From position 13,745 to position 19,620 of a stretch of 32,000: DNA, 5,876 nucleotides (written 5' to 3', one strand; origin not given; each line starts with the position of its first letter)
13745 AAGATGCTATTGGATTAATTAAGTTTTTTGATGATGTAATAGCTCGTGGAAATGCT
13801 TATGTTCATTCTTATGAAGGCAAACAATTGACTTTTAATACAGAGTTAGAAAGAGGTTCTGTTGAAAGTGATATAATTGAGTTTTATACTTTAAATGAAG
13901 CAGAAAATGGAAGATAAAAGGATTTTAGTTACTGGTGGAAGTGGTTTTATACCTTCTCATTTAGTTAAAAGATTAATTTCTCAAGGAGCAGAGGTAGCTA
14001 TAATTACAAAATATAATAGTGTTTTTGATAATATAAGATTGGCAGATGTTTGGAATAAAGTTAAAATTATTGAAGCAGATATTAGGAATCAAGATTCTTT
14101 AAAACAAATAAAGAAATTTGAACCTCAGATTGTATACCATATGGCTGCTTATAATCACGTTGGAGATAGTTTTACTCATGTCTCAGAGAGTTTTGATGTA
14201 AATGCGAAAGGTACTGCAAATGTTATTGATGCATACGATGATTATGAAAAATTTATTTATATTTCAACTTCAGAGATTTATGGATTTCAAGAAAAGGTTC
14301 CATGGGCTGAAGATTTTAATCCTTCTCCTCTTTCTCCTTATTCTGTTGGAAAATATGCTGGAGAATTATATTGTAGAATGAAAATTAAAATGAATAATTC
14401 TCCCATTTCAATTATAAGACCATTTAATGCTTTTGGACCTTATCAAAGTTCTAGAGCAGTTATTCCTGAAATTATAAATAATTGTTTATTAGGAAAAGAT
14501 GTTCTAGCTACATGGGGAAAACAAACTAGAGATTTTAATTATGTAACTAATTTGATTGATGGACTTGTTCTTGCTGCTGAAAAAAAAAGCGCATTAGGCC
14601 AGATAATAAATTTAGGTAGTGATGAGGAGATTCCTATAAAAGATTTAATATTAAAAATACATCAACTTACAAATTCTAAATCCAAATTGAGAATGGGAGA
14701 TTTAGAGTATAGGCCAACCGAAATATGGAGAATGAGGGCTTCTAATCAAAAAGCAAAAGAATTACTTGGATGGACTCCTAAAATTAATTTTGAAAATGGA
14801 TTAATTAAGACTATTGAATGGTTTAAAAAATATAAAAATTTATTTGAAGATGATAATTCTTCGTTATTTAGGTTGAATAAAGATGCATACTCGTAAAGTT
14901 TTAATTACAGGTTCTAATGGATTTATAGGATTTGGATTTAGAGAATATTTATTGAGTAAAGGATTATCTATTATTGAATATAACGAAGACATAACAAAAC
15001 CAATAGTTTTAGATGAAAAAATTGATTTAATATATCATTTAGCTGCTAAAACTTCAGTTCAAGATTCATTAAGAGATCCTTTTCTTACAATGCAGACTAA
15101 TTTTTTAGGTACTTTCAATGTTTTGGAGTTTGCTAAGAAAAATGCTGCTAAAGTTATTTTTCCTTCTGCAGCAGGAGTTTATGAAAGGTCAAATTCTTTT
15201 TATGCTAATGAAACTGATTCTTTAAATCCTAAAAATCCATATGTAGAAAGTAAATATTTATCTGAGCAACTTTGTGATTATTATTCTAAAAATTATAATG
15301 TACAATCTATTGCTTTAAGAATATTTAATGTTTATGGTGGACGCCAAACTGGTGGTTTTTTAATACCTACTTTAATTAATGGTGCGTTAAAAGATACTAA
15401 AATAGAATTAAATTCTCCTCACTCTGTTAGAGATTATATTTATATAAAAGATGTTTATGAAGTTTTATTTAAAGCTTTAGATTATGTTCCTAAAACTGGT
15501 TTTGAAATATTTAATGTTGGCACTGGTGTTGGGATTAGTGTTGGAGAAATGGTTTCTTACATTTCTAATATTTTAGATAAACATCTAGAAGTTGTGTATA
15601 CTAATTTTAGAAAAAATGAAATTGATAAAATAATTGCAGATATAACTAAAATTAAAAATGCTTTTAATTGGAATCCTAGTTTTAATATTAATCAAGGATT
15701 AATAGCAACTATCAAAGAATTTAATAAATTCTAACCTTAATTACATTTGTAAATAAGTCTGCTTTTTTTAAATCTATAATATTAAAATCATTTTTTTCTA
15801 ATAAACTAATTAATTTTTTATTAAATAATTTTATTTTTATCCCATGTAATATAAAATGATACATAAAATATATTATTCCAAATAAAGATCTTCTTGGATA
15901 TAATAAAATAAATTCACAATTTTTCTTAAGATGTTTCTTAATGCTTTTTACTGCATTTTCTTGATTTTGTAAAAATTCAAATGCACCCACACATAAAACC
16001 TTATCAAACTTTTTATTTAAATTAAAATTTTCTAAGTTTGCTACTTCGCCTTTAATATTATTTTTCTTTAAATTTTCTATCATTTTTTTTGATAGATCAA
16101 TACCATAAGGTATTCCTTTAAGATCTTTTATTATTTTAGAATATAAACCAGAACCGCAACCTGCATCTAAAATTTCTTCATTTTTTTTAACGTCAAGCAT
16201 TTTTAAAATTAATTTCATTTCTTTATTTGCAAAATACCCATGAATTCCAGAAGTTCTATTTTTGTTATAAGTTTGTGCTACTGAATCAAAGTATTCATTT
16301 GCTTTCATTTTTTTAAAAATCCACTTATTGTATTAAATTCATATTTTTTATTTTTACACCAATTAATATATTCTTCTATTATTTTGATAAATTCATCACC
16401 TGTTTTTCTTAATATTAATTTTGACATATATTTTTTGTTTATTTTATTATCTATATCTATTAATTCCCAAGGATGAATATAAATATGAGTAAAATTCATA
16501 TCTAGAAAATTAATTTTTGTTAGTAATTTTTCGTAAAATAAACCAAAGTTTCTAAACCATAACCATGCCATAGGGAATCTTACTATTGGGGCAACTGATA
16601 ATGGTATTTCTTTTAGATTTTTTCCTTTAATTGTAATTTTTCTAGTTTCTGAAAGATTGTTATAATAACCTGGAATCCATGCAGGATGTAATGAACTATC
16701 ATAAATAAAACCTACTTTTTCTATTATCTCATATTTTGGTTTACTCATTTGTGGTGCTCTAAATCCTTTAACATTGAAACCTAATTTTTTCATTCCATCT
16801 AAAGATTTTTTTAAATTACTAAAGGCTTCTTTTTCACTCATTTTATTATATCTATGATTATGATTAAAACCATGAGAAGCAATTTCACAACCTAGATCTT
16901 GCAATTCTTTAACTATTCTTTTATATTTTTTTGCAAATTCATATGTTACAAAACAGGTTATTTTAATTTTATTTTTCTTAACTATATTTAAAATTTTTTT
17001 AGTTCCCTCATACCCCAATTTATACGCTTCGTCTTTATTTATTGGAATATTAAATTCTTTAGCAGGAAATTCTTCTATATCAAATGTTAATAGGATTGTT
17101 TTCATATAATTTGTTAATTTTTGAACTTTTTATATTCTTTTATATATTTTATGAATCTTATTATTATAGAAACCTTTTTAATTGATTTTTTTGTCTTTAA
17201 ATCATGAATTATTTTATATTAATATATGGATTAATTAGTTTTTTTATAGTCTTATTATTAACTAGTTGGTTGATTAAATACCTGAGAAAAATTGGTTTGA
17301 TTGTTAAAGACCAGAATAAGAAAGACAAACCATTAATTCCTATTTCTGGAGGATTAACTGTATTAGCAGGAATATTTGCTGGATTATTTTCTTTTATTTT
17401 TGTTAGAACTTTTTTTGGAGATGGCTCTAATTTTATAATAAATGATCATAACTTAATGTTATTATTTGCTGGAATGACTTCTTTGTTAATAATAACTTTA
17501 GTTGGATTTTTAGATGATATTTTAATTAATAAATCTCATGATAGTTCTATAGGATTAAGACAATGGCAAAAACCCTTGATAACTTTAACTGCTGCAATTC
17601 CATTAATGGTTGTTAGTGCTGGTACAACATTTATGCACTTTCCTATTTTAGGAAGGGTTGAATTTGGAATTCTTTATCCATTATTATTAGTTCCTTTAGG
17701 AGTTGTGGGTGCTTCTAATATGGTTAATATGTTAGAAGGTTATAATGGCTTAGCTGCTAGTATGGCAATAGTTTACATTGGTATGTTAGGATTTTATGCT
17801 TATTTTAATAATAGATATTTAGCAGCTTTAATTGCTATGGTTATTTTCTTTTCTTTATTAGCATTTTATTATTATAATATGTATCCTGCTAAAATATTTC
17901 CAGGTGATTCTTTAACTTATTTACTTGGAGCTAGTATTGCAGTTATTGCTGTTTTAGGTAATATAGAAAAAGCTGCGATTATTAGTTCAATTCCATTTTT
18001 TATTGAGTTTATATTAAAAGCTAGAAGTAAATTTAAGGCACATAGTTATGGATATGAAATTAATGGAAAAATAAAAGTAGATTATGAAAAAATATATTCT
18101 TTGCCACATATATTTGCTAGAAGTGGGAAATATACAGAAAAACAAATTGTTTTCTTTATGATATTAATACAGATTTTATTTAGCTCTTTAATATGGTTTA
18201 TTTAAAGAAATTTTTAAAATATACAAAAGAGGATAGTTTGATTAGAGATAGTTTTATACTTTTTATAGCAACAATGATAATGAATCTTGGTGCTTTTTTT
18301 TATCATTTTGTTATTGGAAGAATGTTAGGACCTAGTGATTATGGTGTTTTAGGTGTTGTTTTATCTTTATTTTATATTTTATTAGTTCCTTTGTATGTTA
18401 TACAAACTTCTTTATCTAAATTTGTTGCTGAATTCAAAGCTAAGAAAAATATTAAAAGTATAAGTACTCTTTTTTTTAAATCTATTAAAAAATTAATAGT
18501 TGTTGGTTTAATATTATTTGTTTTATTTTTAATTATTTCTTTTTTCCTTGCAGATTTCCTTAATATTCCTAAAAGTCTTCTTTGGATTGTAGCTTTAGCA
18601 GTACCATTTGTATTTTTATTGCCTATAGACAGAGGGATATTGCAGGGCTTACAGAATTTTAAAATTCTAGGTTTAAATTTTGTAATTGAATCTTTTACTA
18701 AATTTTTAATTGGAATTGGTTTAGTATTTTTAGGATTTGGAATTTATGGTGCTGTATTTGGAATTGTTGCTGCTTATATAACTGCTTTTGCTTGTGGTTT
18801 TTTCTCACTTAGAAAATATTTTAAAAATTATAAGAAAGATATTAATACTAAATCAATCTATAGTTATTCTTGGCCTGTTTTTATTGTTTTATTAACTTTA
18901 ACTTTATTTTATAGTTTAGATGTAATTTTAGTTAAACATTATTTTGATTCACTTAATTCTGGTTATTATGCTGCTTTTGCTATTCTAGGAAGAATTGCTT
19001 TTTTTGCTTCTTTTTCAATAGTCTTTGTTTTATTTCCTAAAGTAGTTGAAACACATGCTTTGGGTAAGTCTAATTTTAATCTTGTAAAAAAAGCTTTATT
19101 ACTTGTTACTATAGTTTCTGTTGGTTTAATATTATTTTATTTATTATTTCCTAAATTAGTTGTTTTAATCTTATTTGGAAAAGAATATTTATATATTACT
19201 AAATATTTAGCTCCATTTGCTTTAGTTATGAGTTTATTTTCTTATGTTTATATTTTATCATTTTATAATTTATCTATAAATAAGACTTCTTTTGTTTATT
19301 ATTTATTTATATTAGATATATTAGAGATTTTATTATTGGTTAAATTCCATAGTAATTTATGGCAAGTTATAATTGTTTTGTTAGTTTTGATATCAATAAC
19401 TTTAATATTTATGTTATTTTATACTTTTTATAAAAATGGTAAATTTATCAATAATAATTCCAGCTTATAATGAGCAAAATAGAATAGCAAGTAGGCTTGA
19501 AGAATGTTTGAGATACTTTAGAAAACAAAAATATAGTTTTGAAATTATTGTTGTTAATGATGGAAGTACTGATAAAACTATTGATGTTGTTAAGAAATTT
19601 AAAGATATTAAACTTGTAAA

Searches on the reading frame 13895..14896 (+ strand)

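Call 14: search_protein_families(library=pfam, proteins=[window:13895-14896:+], max_evalue=0.001)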
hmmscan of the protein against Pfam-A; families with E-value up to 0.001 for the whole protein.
window:13895-14896:+ (333 aa): 8 families
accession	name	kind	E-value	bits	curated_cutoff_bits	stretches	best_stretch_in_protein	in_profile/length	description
PF16363.11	GDP_Man_Dehyd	-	1.3e-54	186.3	27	1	11-303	1-329/332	GDP-mannose 4,6 dehydratase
PF01370.27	Epimerase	-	1.1e-51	176.1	20.9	1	10-241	1-240/240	NAD dependent epimerase/dehydratase family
PF01073.25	3Beta_HSD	-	5.4e-18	65.4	22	1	11-230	1-231/280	3-beta hydroxysteroid dehydrogenase/isomerase family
PF04321.23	RmlD_sub_bind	-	6.1e-18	65.3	27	1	9-163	2-139/287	RmlD substrate binding domain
PF02719.21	Polysacc_synt_2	-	2.3e-16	60.3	20.2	1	10-264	1-252/293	Polysaccharide biosynthesis protein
PF07993.18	NAD_binding_4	-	9.1e-10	38.6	20.1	1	12-181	1-209/258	Male sterility protein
PF13460.12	NAD_binding_10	-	2.9e-05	24.5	27.2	1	14-157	1-128/184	NAD(P)H-binding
PF00106.31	adh_short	-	0.00068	19.6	26.6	0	8-72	1-67/195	short chain dehydrogenase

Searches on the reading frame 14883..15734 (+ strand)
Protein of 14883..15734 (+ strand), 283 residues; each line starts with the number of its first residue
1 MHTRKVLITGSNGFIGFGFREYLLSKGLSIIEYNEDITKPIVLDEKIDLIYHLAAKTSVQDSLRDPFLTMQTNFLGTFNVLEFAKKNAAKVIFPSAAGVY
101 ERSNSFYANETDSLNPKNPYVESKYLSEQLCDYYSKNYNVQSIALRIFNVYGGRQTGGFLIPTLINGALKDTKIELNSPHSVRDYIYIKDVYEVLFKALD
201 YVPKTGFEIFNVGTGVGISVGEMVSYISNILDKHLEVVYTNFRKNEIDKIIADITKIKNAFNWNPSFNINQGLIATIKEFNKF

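Call 14: search_protein_families(library=pfam, proteins=[window:14883-15734:+], max_evalue=0.001)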
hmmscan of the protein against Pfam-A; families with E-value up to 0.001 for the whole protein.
window:14883-15734:+ (283 aa): 6 families
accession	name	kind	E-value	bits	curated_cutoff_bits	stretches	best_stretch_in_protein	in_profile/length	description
PF16363.11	GDP_Man_Dehyd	-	1.7e-41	143.3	27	1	39-273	68-329/332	GDP-mannose 4,6 dehydratase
PF01370.27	Epimerase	-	5e-38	131.3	20.9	1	6-213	1-240/240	NAD dependent epimerase/dehydratase family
PF04321.23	RmlD_sub_bind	-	4e-14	52.8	27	1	5-160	2-160/287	RmlD substrate binding domain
PF07993.18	NAD_binding_4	-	1.1e-11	44.8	20.1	1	43-158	85-215/258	Male sterility protein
PF02719.21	Polysacc_synt_2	-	1.8e-08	34.4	20.2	1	41-229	72-245/293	Polysaccharide biosynthesis protein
PF01073.25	3Beta_HSD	-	9.7e-08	31.8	22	1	45-193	65-223/280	3-beta hydroxysteroid dehydrogenase/isomerase family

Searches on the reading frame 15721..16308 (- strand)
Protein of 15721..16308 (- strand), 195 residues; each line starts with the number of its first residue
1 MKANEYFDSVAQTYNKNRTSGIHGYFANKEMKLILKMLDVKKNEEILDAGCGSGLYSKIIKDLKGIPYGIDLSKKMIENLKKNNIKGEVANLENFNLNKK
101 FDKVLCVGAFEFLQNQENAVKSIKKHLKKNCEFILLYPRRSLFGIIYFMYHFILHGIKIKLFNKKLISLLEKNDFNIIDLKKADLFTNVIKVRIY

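Call 14: search_protein_families(library=pfam, proteins=[window:15721-16308:-], max_evalue=0.001)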
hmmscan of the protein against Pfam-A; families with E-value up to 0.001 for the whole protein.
window:15721-16308:- (195 aa): 9 families
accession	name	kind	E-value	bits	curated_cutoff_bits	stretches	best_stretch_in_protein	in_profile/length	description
PF08241.18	Methyltransf_11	-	3.3e-14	53.7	21.2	1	47-134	1-94/95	Methyltransferase domain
PF13489.12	Methyltransf_23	-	2e-12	47.6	27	1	32-179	11-163/164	Methyltransferase domain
PF13649.12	Methyltransf_25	-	2.2e-12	48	27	1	46-129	1-95/97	Methyltransferase domain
PF13847.12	Methyltransf_31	-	6.4e-12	45.8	27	1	41-139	2-113/145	Methyltransferase domain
PF08242.18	Methyltransf_12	-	2.3e-10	41.5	30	1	47-131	1-96/98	Methyltransferase domain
PF02353.26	CMAS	-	4e-06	26.8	27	1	29-129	49-158/273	Mycolic acid cyclopropane synthetase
PF05219.18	DREV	-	6.7e-06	25.9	26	1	41-135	93-186/265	DREV methyltransferase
PF07021.18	MetW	-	0.00047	20.3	21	1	31-138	4-110/193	Methionine biosynthesis protein MetW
PF06325.19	PrmA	-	0.00089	19.3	22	0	35-132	152-255/296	Ribosomal protein L11 methyltransferase (PrmA)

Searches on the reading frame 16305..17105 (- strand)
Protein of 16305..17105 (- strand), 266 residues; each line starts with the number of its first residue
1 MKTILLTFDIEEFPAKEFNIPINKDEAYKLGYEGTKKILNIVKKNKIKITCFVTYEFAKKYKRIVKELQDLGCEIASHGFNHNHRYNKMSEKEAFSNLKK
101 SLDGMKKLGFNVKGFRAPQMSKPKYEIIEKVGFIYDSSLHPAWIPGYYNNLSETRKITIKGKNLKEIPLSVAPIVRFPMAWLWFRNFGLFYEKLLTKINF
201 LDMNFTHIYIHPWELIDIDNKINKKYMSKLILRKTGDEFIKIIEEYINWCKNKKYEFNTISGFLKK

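Call 14: search_protein_families(library=pfam, proteins=[window:16305-17105:-], max_evalue=0.001)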
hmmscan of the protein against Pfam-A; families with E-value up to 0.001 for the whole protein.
window:16305-17105:- (266 aa): 3 families
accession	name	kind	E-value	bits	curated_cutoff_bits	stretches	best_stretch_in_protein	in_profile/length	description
PF01522.26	Polysacc_deac_1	-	1.5e-15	57.7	23.1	1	2-122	7-108/124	Polysaccharide deacetylase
PF10096.14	DUF2334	-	2.5e-10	40.7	26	1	38-214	21-190/203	Uncharacterized protein conserved in bacteria (DUF2334)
PF11959.13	DUF3473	-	2.1e-06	28.1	29.6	1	137-222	1-91/130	Domain of unknown function (DUF3473)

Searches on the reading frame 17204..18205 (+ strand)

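Call 14: search_protein_families(library=pfam, proteins=[window:17204-18205:+], max_evalue=0.001)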
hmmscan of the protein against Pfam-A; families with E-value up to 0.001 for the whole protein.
window:17204-18205:+ (333 aa): 1 family
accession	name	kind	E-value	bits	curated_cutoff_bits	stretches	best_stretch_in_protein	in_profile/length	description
PF00953.26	Glycos_transf_4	-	6.3e-34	117.7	27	1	91-252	5-159/160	Glycosyl transferase family 4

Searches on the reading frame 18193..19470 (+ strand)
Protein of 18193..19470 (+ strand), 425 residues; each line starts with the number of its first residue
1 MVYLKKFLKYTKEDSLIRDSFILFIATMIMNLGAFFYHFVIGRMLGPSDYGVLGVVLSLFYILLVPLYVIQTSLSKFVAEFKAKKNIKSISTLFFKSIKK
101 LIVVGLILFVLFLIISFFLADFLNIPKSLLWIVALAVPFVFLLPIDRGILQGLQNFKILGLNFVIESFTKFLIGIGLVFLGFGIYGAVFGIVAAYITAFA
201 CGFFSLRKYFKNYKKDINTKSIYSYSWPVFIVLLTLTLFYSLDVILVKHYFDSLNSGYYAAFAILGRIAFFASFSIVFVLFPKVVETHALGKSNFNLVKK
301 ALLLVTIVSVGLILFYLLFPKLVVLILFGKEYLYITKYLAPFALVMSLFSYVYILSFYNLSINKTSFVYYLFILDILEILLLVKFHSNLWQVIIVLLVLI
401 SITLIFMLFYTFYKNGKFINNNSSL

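Call 14: search_protein_families(library=pfam, proteins=[window:18193-19470:+], max_evalue=0.001)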
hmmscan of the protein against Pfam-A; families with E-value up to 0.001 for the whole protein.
window:18193-19470:+ (425 aa): 3 families
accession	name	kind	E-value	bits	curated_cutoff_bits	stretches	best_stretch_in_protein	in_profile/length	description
PF01943.22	Polysacc_synt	-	4.2e-19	69.5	28.2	1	17-287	2-273/274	Polysaccharide biosynthesis protein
PF13440.11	Polysacc_synt_3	-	8.4e-17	61.8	23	1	40-334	1-290/293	Polysaccharide biosynthesis protein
PF01554.23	MatE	-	1.6e-07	31.6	24.9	1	24-158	3-143/161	MatE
